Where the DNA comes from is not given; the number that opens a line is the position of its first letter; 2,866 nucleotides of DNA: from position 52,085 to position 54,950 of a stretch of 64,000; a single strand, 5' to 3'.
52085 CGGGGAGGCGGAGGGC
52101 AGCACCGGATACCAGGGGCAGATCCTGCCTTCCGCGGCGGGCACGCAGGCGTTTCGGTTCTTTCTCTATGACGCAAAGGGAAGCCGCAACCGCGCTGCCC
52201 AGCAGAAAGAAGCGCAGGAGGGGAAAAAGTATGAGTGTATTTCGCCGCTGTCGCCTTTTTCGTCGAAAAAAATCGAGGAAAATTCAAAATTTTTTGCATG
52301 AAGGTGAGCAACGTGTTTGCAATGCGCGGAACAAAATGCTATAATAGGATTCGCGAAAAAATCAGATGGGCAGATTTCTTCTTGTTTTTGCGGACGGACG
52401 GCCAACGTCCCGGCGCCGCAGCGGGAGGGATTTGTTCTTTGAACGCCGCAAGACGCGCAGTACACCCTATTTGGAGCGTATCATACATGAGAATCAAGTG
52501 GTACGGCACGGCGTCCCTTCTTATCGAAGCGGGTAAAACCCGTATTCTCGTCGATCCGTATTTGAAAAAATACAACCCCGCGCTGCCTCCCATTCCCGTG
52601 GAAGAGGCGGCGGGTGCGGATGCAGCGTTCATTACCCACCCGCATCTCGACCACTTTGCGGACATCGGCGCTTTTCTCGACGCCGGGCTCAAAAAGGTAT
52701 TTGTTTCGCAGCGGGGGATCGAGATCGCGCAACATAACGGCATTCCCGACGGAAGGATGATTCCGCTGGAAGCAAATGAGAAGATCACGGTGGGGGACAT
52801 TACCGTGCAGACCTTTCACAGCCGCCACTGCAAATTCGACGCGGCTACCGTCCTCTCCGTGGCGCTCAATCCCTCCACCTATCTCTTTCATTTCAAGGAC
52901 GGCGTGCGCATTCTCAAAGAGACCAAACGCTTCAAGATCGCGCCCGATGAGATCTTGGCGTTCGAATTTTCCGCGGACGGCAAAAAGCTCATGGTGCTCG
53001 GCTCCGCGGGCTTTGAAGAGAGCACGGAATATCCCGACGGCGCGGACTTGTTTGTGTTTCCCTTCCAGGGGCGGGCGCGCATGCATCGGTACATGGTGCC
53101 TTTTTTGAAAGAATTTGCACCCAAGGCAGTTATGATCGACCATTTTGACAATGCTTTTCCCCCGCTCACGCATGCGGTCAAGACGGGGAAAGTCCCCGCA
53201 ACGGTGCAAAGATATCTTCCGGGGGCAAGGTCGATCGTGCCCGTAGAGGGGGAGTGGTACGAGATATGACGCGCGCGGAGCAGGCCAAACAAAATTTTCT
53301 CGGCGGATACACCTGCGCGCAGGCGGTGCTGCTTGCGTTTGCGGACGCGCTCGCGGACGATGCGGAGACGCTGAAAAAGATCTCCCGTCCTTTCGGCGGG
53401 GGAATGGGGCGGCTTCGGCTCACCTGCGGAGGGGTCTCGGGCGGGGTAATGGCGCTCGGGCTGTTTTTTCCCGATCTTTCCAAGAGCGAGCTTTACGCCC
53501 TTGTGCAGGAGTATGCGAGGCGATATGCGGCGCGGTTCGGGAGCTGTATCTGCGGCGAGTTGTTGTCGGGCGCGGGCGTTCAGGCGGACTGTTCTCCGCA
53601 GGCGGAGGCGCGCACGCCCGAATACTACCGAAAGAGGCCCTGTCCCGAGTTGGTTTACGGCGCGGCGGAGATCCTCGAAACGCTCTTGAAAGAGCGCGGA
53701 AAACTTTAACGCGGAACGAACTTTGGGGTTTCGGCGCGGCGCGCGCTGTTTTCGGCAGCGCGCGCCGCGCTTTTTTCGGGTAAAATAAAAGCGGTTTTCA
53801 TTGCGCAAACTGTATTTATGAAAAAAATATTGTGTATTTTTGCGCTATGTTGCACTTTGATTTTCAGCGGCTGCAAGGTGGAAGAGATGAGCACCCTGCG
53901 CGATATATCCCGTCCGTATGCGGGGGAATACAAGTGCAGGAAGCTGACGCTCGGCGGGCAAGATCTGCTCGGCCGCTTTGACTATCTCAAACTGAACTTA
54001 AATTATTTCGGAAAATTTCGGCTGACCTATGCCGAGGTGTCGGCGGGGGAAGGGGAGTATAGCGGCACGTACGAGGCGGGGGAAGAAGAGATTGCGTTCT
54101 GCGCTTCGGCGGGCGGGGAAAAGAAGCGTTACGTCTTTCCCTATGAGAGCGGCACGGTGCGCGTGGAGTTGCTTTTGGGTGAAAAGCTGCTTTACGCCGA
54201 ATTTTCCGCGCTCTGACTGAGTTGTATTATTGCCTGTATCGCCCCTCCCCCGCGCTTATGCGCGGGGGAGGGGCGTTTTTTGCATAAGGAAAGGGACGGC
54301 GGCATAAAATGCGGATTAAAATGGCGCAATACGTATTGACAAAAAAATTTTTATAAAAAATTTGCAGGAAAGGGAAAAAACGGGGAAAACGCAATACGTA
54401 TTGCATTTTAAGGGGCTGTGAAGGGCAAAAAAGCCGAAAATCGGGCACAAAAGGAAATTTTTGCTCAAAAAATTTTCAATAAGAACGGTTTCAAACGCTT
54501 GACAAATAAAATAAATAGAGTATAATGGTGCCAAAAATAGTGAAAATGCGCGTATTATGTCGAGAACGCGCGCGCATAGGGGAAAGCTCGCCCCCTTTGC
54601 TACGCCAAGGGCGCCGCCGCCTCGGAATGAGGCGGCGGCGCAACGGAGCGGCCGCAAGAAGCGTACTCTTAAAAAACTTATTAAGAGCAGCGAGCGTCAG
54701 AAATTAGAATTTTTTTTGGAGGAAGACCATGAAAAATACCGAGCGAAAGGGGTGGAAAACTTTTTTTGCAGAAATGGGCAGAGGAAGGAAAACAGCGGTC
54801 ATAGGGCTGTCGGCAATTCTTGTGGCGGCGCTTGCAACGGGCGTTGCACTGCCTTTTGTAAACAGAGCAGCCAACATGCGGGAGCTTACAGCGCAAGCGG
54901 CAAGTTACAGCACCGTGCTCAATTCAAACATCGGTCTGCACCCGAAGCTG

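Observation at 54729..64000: Giant (>3,090-codon) open reading frame missing from the supplied ORF track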

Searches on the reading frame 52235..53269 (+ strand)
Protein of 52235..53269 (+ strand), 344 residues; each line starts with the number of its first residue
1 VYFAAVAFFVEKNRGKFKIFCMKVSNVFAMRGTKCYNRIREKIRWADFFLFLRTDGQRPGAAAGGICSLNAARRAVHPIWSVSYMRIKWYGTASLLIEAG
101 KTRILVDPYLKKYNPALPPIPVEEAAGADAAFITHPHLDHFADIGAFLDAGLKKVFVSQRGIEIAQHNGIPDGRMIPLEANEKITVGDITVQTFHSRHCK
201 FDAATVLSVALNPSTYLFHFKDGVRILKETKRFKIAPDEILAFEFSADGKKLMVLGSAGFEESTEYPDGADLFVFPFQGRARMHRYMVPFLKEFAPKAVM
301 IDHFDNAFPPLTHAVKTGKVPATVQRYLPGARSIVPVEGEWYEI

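Call 11: search_protein_families(library=pfam, proteins=[window:52235-53269:+], max_evalue=0.001)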
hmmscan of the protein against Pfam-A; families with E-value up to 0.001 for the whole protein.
window:52235-53269:+ (344 aa): 3 families
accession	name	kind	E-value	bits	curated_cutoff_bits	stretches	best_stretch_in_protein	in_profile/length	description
PF12706.13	Lactamase_B_2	-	6.5e-11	42.6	27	1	102-232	1-117/200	Beta-lactamase superfamily domain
PF13483.12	Lactamase_B_3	-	2e-08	34.8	24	1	86-201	1-85/160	Beta-lactamase superfamily domain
PF00753.33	Lactamase_B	-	1e-05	26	22.7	1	89-161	3-77/196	Metallo-beta-lactamase superfamily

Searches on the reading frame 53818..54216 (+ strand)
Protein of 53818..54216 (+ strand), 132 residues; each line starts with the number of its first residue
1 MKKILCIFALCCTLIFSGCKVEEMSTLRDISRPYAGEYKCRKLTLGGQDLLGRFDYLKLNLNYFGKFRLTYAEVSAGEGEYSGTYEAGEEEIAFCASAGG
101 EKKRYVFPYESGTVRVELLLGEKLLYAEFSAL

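Call 11: search_protein_families(library=pfam, proteins=[window:53818-54216:+], max_evalue=0.001)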
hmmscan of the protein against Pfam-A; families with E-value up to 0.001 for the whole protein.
window:53818-54216:+ (132 aa): 0 families

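Call 17: find_encoding_contigs(protein=window:53818-54216:+, flank=10000, max_places=6)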
Protein window:53818-54216:+ (132 aa): 7 contigs read that carry it; 6 places shown.
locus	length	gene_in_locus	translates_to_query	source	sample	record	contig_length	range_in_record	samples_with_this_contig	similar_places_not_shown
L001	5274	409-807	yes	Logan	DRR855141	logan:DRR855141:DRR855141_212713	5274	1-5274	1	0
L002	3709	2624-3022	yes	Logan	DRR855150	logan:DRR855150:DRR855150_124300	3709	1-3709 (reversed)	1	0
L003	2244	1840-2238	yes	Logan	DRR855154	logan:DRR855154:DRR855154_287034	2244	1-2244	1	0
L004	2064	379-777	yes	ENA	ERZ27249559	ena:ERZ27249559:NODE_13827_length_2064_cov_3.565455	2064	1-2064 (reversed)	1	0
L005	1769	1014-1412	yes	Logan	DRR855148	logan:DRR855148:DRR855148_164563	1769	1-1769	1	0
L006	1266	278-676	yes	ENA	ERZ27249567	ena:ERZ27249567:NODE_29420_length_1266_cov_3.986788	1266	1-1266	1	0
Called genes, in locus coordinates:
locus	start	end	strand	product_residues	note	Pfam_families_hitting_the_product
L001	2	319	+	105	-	?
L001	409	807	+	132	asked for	-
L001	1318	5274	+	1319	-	?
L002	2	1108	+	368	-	?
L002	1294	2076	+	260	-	PF00753:Lactamase_B (weak), PF13483:Lactamase_B_3, PF12706:Lactamase_B_2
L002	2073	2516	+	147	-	PF09719:C_GCAxxG_C_C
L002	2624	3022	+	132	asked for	-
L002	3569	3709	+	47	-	?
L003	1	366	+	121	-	?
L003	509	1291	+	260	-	PF00753:Lactamase_B (weak), PF13483:Lactamase_B_3, PF12706:Lactamase_B_2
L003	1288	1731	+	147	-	PF09719:C_GCAxxG_C_C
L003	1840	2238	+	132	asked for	-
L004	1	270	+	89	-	?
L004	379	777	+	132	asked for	-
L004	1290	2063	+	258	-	?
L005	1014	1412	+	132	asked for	-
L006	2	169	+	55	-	?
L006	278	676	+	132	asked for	-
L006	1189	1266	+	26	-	?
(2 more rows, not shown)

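Call 33: search_protein_families(library=pfam, proteins=[L001:1318-5217:+], max_evalue=0.01)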
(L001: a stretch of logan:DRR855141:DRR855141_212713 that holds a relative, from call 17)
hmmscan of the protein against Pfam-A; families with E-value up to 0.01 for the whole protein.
L001:1318-5217:+ (1300 aa): 1 family
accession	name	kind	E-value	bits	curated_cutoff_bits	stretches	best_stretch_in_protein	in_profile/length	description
PF13306.12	LRR_5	-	7.7e-31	107.1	27.7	4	486-588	1-88/127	BspA type Leucine rich repeat region (6 copies)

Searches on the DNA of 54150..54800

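Call 21: search_rna_families(source=window, start=54150, end=54800, threshold=evalue, max_evalue=1)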
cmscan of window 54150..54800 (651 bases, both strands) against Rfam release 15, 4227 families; matches with E-value up to 1: 6.
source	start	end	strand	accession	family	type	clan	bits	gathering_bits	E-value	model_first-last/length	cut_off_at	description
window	54240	54275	-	RF04240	mir-4716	Gene; miRNA;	-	23.1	76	0.029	1-84/84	no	mir-4716 microRNA precursor family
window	54238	54278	+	RF03776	mir-2068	Gene; miRNA;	-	22.8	99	0.021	1-68/68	no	mir-2068 microRNA precursor family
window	54284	54322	+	RF01360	CRISPR-DR47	Gene; CRISPR;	-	19.7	39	0.56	1-37/37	no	CRISPR RNA direct repeat element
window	54175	54283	+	RF01473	rli41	Gene; sRNA;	-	15.8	55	0.85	1-494/494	no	Listeria sRNA rli41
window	54606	54662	-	RF02791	CcsR1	Gene; sRNA;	-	14.8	65.3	0.77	1-83/83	no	Conserved CCUCCUCCC motif stress-induced RNA 1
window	54240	54275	-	RF04223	MIR2619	Gene; miRNA;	-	14.5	113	0.98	1-202/202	no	MIR2619 microRNA precursor family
